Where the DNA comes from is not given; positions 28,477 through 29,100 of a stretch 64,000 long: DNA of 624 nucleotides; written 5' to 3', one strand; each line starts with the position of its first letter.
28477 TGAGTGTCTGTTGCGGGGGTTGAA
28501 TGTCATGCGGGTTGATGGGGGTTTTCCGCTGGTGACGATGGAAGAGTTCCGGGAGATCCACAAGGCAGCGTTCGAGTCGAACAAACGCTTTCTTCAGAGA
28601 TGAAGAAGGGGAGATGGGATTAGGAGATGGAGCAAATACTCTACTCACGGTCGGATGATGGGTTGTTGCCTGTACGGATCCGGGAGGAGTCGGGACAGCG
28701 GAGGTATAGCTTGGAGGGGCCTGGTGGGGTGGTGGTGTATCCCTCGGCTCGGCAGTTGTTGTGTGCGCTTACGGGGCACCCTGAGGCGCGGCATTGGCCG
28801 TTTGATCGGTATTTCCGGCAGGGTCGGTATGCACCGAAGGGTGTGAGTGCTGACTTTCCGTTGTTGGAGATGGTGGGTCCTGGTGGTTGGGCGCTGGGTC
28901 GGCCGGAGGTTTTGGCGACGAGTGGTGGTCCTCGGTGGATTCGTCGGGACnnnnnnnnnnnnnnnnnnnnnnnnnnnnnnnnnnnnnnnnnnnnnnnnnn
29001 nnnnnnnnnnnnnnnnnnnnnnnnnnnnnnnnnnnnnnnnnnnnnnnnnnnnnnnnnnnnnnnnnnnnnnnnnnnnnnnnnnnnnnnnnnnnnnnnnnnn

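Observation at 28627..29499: Phage-encoded sigma factor, probable master regulator of the repeated promoter motif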

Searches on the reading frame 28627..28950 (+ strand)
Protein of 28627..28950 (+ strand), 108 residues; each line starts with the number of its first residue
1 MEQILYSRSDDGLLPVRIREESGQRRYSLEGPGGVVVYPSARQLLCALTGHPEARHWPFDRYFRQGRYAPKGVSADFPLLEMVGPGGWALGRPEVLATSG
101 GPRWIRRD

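Call 57: predict_structure(alignment_id=A2)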
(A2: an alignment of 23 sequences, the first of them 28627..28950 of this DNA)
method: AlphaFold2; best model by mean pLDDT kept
length: 108 residues; sequences in the alignment: 23
mean_pLDDT: 81.0   pTM: 0.62
mean pLDDT of the five models: 81.0, 80.7, 80.3, 78.8, 78.5
residues with pLDDT >= 90: 60; 70-90: 10; 50-70: 38; < 50: 0
segments of 3 or more residues with pLDDT < 50: none
pLDDT, mean of each block of 10 residues (from residue 1): 94 96 97 97 95 84 91 60 57 57 60
secondary structure, 60 per line:
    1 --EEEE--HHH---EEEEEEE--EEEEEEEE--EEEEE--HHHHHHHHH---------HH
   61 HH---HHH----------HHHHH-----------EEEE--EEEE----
elements in order: E3-6 E15-21 E24-31 E34-38 H41-49 H59-62 H79-83 E95-98 E101-104
